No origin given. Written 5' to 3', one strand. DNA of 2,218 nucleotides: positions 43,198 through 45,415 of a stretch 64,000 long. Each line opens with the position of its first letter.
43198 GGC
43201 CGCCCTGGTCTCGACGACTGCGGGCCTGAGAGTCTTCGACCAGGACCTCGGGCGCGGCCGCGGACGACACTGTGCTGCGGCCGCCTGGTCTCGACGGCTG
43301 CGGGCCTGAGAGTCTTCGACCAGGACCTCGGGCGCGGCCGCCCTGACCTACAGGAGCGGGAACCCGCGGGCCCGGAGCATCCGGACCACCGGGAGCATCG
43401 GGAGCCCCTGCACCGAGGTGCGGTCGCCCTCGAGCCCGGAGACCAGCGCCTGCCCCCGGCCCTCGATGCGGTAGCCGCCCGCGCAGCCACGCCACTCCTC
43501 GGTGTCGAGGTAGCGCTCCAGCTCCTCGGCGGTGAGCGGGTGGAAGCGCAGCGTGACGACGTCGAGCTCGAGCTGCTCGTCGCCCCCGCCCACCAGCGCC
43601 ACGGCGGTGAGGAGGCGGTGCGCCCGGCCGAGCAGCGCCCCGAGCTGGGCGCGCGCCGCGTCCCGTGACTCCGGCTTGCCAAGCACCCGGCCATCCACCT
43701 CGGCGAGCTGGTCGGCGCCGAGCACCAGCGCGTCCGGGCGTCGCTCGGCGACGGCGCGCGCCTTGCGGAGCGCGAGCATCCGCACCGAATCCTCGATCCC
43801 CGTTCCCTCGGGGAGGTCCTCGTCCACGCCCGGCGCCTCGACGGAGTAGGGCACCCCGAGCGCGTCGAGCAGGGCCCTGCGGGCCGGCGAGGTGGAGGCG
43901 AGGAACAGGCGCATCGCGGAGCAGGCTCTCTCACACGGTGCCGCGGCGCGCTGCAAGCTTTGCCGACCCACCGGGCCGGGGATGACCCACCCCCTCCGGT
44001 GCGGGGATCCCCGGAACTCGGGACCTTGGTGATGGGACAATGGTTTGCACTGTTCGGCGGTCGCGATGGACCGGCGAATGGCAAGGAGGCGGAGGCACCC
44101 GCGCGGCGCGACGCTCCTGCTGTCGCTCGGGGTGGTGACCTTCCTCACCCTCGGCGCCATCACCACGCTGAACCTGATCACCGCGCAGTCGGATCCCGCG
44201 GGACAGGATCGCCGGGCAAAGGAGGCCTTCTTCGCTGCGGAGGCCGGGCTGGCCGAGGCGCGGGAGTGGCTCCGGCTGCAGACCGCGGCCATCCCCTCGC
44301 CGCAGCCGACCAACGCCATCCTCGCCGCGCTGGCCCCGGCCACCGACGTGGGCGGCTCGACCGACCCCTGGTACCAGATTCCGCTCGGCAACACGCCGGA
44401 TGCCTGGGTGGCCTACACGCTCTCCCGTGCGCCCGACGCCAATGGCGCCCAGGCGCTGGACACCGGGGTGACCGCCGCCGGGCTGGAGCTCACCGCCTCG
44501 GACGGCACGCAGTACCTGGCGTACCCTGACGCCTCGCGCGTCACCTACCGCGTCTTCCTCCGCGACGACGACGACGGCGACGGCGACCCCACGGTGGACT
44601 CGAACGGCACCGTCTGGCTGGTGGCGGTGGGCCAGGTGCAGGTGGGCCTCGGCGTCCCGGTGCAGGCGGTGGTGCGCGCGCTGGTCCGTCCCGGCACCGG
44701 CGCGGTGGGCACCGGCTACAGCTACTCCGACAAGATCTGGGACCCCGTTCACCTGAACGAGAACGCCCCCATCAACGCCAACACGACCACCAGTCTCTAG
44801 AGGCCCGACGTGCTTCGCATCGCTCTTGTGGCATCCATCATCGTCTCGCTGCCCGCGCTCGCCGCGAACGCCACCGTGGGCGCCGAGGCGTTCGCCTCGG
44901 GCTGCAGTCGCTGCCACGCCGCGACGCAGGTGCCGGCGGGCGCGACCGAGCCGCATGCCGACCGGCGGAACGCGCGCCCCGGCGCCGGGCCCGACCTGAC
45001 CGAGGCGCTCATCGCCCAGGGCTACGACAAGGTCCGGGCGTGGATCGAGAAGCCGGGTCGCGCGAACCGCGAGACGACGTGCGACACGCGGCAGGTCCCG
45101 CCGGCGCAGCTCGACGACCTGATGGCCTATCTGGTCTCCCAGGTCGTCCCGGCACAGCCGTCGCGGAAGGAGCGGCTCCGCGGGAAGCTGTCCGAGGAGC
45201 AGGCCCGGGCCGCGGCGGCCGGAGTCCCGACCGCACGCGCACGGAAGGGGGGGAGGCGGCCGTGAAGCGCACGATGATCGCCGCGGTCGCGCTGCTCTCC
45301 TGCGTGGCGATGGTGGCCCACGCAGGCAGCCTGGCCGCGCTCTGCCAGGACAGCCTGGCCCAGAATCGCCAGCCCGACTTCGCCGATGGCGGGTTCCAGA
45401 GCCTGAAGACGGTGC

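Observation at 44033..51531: Type IV pilus minor-pilin/PilY1 operon with a c-type cytochrome inserted and translationally coupled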

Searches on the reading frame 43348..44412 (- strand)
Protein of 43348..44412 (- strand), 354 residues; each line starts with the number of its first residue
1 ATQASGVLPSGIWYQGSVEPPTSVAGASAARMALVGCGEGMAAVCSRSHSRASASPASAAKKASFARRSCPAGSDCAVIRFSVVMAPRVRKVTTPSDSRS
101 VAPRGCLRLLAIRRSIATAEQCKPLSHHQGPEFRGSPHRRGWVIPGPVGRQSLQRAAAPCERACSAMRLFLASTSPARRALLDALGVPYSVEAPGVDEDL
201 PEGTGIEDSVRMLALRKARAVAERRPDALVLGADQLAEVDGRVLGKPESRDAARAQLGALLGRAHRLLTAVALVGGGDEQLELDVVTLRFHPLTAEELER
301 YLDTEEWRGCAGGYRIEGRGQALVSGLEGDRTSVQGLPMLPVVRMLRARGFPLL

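Call 21: search_protein_families(library=pfam, proteins=[window:43348-44412:-], max_evalue=0.01)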
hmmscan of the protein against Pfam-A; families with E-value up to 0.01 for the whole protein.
window:43348-44412:- (354 aa): 1 family
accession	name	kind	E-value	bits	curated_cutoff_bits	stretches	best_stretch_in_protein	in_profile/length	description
PF02545.19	Maf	-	1.1e-48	165.8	27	1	168-348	1-186/187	Maf-like protein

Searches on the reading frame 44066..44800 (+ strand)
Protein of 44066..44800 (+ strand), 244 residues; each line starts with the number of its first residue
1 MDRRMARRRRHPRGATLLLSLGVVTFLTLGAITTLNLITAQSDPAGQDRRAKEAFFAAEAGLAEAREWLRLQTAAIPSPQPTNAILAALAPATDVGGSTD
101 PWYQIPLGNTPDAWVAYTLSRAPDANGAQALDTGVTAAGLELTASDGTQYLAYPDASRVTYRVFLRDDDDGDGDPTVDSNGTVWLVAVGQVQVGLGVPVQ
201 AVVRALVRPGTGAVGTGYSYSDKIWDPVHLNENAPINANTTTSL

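Call 5: search_protein_families(library=pfam, proteins=[window:44066-44800:+], max_evalue=1)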
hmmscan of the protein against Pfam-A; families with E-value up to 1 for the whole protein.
window:44066-44800:+ (244 aa): 1 family
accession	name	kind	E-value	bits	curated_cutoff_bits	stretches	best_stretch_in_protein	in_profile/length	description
PF14341.11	PilX_N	-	3.9e-05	24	25.5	1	13-63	1-51/51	PilX N-terminal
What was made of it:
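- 44066..44800 (+): pilX-like minor pilin (244 aa from ATG 44066; TTG 44045 is an alternative start). It has a G|ATLLL prepilin-like leader without Glu5. Pfam PilX_N scores 24 bits, with a 25.5-bit cut-off (call 5).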

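Call 62: search_protein_families(library=ncbifam, proteins=[window:44066-44800:+], max_evalue=0.1)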
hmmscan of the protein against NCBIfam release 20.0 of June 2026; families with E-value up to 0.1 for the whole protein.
window:44066-44800:+ (244 aa): 0 families

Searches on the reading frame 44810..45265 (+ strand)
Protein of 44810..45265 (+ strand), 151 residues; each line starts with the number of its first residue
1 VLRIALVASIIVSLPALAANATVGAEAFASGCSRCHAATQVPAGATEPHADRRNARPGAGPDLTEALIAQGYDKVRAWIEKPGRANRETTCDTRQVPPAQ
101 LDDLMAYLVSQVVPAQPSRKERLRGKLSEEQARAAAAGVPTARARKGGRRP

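Call 5: search_protein_families(library=pfam, proteins=[window:44810-45265:+], max_evalue=1)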
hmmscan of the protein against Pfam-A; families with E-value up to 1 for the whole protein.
window:44810-45265:+ (151 aa): 3 families
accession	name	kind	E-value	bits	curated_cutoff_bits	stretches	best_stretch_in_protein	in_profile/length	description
PF00034.26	Cytochrom_C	-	2.8e-05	25.8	21.3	1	24-110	4-88/90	Cytochrome c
PF13442.11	Cytochrome_CBB3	-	0.0011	19.7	27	1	19-78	1-51/68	Cytochrome C oxidase, cbb3-type, subunit III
PF18509.6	MCR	-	0.9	9.6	30.4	0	41-54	3-17/30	Magnetochrome domain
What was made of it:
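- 44810..45265 (+): tfcP orthologue: a 151-aa noncanonical monoheme cytochrome c. It has a signal peptide (residues 1-19, ALA|AN), C32xxCH36, a distal Cys91, a Pro-rich linker (about 113-117) and a basic C-terminal extension (118-151). Pfam Cytochrom_C scores 25.8 bits, above the 21.3-bit cut-off (call 5).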

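Call 11: find_homologous_proteins(query=window:44810-45262:+, max_evalue=0.001)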
Query window:44810-45262:+ (151 aa): 29 proteins with E <= 0.001 among 722 candidates.
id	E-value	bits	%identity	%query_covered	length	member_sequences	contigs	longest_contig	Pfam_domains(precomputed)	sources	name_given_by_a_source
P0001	1.4e-88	312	98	100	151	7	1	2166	-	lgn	-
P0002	9.0e-65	235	74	100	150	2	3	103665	-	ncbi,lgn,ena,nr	ncbi:MAG TPA: hypothetical protein VMT11_02950 [Myxococcaceae bacterium]|nr:hypothetical protein [My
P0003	1.7e-63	231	74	100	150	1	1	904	-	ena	-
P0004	9.1e-63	228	73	100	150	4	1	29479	PF13442.12,PF00034.27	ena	-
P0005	6.0e-62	226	72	100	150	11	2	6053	PF00034.27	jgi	-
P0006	6.8e-62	226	71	99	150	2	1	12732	PF00034.27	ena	-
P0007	1.1e-61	225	74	87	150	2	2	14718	-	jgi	-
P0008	1.5e-61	224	70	100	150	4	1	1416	PF00034.27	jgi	jgi:mono/diheme cytochrome c family protein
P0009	3.9e-61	223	69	87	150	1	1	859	-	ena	-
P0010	4.6e-61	223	71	100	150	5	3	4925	PF00034.27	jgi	jgi:mono/diheme cytochrome c family protein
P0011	5.1e-61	223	68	87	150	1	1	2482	-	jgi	-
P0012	4.8e-60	220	71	99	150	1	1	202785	PF00034.27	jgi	jgi:mono/diheme cytochrome c family protein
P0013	1.2e-59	218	70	87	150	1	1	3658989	-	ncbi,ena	-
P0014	9.7e-59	215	70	100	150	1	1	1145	PF00034.27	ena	-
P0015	1.0e-58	215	66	100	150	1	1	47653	-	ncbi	-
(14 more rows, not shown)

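Call 14: find_related_loci(query=A1, collection=genome_contigs, flank=10000)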
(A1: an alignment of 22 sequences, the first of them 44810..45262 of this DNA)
Query A1 (151 aa) in genome_contigs; peptide patterns used: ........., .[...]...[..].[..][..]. (x = any residue, [..] = any of these).
61 stretches matched a pattern; 6 encode a relative of the query (tblastn E <= 1e-3); 6 distinct loci.
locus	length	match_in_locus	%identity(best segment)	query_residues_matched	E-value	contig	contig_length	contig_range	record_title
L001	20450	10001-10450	73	1-151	3e-71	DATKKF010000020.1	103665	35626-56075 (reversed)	MAG TPA_asm: Myxococcaceae bacterium isolate SMAG_U14650 k141_973148, whole genome shotgun sequence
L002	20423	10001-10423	69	9-149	1e-62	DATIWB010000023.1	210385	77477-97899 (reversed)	MAG TPA_asm: Myxococcaceae bacterium isolate SMAG_U15212 k141_4964065, whole genome shotgun sequence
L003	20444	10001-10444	64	1-149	1e-60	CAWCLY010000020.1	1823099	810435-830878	MAG: uncultured delta proteobacterium isolate MFD01872.bin.2.2 genome assembly, contig: contig_37210, whole genome shotg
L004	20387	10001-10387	72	23-151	2e-60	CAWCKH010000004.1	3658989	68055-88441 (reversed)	MAG: uncultured delta proteobacterium isolate MFD00822.bin.1.253 genome assembly, contig: contig_35569, whole genome sho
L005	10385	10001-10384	70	15-141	2e-55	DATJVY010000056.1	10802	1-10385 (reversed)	MAG TPA_asm: Myxococcaceae bacterium isolate SMAG_U15085 k141_2445511, whole genome shotgun sequence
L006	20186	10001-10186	36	49-120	9e-5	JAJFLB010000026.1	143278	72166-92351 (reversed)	MAG: Gammaproteobacteria bacterium isolate OFTM78 OFTM78_25, whole genome shotgun sequence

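Call 26: search_protein_representatives(alignment_id=A1)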
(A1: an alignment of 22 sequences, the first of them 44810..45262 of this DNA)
Query: 22 sequences, 150 profile positions. Proteins with E-value up to 0.001 (for the whole library): 64; up to 1e-10: 36; up to 1e-30: 2. The best 64 are listed.
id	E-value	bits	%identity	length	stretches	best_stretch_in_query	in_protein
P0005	1.6e-73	261.9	-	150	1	1-150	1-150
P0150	4.3e-33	130.6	-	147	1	1-147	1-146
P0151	1.3e-27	112.8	-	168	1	8-132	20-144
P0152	4.2e-22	94.9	-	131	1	1-121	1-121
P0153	8.1e-22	94.0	-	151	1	2-126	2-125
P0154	1.0e-20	90.5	-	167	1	2-132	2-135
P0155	1.1e-20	90.4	-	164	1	5-135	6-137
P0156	1.0e-19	87.2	-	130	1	6-115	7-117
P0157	8.1e-19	84.3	-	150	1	1-135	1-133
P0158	8.8e-19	84.2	-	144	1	3-137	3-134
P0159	2.1e-18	83.0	-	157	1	15-131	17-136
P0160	2.4e-18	82.8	-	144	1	5-128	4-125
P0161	3.4e-18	82.3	-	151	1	3-135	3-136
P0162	8.3e-18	81.0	-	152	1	5-128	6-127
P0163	1.1e-17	80.7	-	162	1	3-125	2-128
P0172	9.9e-16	74.3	-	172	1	3-129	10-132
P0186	4.1e-10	56.1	-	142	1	6-133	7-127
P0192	2.9e-09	53.3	-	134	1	3-129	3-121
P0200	2.7e-06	43.6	-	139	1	1-116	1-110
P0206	8.2e-05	38.8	-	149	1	10-118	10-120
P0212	4.8e-04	36.4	-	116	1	5-122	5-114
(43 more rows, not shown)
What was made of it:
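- Checked: The cytochrome ORF has 29 close homologues, and its profile finds 64 representative proteins at E <= 0.001 (calls 11, 26).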

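Call 32: predict_structure(alignment_id=A1)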
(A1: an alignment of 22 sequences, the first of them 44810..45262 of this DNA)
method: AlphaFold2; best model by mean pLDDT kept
length: 151 residues; sequences in the alignment: 22
mean_pLDDT: 69.3   pTM: 0.55
mean pLDDT of the five models: 69.3, 67.3, 67.0, 49.1, 48.9
residues with pLDDT >= 90: 1; 70-90: 80; 50-70: 53; < 50: 17
segments of 3 or more residues with pLDDT < 50: 1-3, 7-9, 11-16, 86-89
pLDDT, mean of each block of 10 residues (from residue 1): 49 55 83 64 53 54 77 84 57 74 86 72 87 86 60 55
secondary structure, 60 per line:
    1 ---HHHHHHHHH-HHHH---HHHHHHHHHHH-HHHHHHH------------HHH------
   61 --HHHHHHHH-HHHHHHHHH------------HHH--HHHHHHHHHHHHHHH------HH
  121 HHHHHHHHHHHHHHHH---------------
elements in order: H4-12 H14-17 H21-31 H33-39 H63-70 H72-80 H98-112 H119-136
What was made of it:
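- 44810..45265 (+): AF2 predicts helix 119-136 (call 32).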

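Call 39: fold_search(model_id=the predicted structure, library=pdb)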
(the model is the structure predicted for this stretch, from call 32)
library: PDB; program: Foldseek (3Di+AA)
matches with E <= 10: 69; with E <= 0.001: 0
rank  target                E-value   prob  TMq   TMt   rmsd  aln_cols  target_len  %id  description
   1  2mhm_MODEL_1_A        1.3e-01  0.93  0.37  0.49   7.1       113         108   18  Solution structure of cytochrome c Y67H (released 2014-10-29)
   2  4h0k_A                1.6e-01  0.97  0.36  0.57   6.2        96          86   20  Mutant m58h of Nostoc sp cytochrome c6 (released 2013-09-11)
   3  3dr0_A                1.7e-01  0.87  0.32  0.48   8.3       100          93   21  Structure of reduced cytochrome c6 from Synechococcus sp. PCC 7002 (released 2009-07-14)
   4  6tr1_E                2.1e-01  0.97  0.37  0.61   4.7        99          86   20  Native cytochrome c6 from Thermosynechococcus elongatus in space group H3 (released 2019-12-25)
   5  6tsy_A                2.8e-01  0.96  0.37  0.60   4.6        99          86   20  Cytochrome c6 from Thermosynechococcus elongatus in a monoclinic space group (released 2020-01-15)
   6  4eid                  3.0e-01  0.82  0.33  0.49   7.7        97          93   18  Crystal structure of cytochrome c6 Q57V mutant from Synechococcus sp. PCC 7002 (released 2013-04-10)
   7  2v08_A                4.1e-01  0.89  0.36  0.59   5.0        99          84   19  Structure of wild-type Phormidium laminosum cytochrome c6 (released 2007-07-24)
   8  1nir_A                4.1e-01  0.89  0.37  0.12   5.5        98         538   16  OXYDIZED NITRITE REDUCTASE FROM PSEUDOMONAS AERUGINOSA (released 1997-12-03)
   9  1nir_B                4.3e-01  0.75  0.35  0.12   5.7       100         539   18  OXYDIZED NITRITE REDUCTASE FROM PSEUDOMONAS AERUGINOSA (released 1997-12-03)
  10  1h9y_A                4.8e-01  0.66  0.34  0.12   6.4       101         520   21  Cytochrome cd1 Nitrite Reductase, reduced form complexed to CN (released 2001-08-09)
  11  6tsi_A                5.7e-01  0.69  0.35  0.12   5.7       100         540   18  cd1 nitrite reductase NirS with bound dihydro-heme d1 (released 2020-11-18)
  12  9krr_H                6.0e-01  0.75  0.34  0.57   6.4        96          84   19  CRYSTAL STRUCTURE OF REDUCED CYTOCHROME C6 FROM Synechocystis PCC 6803 (released 2025-01-29)
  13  1h9x_A                6.0e-01  0.66  0.35  0.12   5.6       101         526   20  Cytochrome cd1 Nitrite Reductase, reduced form (released 2001-08-09)
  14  9krr_B                6.3e-01  0.82  0.36  0.58   5.6        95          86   19  CRYSTAL STRUCTURE OF REDUCED CYTOCHROME C6 FROM Synechocystis PCC 6803 (released 2025-01-29)
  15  3dmi                  6.7e-01  0.75  0.35  0.55   5.8        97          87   15  Crystallization and Structural Analysis of Cytochrome c6 from the Diatom Phaeodactylum tricornutum at 1.5 A resolution (released 2009-03-17)
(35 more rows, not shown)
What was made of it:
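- All of the top 47 Foldseek matches of the AF2 model are c-type cytochromes or cytochrome c domains (probability up to 0.97), although E-values are 0.13 or worse (call 39).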

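Call 41: list_cluster_members(proteins=[P0150, P0151, P0152, P0161, P0172, P0186, P0192, P0200, P0206, P0212])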
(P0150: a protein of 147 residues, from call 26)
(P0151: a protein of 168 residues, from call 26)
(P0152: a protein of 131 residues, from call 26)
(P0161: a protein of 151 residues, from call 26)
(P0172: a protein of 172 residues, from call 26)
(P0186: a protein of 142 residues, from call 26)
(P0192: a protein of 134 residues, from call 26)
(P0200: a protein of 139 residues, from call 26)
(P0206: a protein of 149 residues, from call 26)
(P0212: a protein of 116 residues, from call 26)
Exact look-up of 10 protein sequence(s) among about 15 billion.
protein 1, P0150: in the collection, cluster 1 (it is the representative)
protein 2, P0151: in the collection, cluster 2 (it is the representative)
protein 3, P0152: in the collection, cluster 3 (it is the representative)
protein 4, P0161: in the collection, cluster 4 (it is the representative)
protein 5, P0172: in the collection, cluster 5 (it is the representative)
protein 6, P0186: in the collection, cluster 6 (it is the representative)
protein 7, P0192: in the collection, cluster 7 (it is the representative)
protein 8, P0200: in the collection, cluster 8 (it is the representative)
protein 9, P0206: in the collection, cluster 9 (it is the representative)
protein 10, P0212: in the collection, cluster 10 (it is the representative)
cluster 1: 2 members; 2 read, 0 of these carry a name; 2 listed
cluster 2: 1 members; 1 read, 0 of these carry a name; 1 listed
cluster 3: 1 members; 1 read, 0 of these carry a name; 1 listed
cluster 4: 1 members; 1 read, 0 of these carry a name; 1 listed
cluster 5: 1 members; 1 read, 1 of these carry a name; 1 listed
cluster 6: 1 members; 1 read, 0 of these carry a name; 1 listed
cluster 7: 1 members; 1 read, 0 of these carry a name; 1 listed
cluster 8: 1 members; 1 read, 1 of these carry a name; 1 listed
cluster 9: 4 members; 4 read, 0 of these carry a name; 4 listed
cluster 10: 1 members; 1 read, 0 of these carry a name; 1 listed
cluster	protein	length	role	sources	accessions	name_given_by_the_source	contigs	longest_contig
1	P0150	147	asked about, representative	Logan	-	-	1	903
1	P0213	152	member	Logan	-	-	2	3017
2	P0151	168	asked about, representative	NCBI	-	-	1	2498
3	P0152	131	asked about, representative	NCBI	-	-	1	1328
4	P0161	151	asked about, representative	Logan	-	-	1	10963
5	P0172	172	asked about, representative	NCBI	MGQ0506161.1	MAG: c-type cytochrome [Myxococcaceae bacterium]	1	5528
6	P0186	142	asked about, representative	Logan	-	-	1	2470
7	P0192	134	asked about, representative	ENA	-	-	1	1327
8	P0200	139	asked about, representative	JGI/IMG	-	cytochrome c2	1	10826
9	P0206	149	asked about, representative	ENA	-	-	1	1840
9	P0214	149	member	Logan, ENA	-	-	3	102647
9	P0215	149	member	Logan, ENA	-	-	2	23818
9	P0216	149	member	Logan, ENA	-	-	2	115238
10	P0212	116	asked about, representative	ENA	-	-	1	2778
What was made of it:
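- Tried and rejected: The range of the family stays unresolved (call 41).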

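Call 51: search_solved_structures(query=A1, max_evalue=1, show_alignments=2)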
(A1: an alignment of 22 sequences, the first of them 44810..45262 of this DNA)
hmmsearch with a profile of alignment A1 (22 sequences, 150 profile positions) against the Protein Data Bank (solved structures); distinct sequences matched with E-value up to 1: 21.
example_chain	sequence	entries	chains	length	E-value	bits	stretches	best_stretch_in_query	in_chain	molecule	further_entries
7y5e_GN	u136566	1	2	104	0.00017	24.8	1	4-50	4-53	Cytochrome c6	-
4h0j_A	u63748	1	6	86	0.00045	23.4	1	18-50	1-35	Cytochrome c6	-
4gyd_A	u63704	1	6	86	0.00068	22.8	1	18-50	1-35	Cytochrome c6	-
4h0k_A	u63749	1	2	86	0.00069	22.8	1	18-50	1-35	Cytochrome c6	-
1kib_A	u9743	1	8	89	0.047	16.8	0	21-110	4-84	cytochrome c6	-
4eif_A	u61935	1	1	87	0.048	16.8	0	18-45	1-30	Cytochrome c6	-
1qn2_A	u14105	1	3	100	0.057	16.6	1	19-109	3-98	CYTOCHROME CH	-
7y7a_G7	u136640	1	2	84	0.071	16.3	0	21-50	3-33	Cytochrome c6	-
1f1f_A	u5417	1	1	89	0.15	15.2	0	21-110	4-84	CYTOCHROME C6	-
4eie_A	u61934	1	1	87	0.16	15.1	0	18-46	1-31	Cytochrome c6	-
1xea_A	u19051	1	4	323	0.16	15.1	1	58-113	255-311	Oxidoreductase, Gfo/Idh/MocA family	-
6xkx_p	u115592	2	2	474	0.18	15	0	12-38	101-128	Cbb3-type cytochrome c oxidase subunit CcoP,Cytochrome c-type cyt cy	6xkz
6tr1_A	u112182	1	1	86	0.22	14.7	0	19-37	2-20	Cytochrome c6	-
6xkw_p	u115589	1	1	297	0.29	14.3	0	11-38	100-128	Cbb3-type cytochrome c oxidase subunit CcoP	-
1c2n_A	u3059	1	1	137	0.3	14.3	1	5-38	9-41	CYTOCHROME C2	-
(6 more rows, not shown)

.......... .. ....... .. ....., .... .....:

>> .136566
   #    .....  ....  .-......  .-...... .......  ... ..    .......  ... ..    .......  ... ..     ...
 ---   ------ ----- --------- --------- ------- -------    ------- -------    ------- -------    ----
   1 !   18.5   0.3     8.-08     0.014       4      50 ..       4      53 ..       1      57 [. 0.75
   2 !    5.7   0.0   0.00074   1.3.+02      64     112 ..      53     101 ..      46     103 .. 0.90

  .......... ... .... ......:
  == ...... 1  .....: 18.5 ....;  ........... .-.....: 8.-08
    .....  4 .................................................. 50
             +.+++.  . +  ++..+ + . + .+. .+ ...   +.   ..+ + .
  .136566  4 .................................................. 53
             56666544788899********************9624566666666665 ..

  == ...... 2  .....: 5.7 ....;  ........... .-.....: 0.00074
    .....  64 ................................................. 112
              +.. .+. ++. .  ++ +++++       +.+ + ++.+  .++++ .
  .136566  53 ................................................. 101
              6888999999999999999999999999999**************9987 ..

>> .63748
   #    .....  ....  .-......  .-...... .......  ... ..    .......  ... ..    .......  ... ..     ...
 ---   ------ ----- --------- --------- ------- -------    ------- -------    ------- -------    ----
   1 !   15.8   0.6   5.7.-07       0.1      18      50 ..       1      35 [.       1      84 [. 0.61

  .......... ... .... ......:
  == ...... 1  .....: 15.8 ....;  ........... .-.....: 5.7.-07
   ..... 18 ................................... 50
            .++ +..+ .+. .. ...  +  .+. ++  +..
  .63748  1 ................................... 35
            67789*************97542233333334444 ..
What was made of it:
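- Closest known: Canonical class I c-type cytochromes. Same: The best sequence and structure matches in the PDB are these proteins (calls 39, 51).
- The best sequence matches in the PDB are cytochromes c6 (call 51).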

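Call 62: search_protein_families(library=ncbifam, proteins=[window:44810-45265:+], max_evalue=0.1)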
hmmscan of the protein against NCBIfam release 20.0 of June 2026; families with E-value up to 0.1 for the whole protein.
window:44810-45265:+ (151 aa): 3 families
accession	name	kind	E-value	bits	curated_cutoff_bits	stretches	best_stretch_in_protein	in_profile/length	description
NF045930.1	Cytc6PetJCyano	equivalog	0.00019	21.3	135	1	3-38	10-45/110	cytochrome c6 PetJ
NF040606.1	CytoC_perox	subfamily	0.097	11.8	150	0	19-122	296-396/524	di-heme-cytochrome C peroxidase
TIGR00782.1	ccoP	equivalog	0.098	11.9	179.95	0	13-38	195-220/285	cytochrome-c oxidase, cbb3-type subunit III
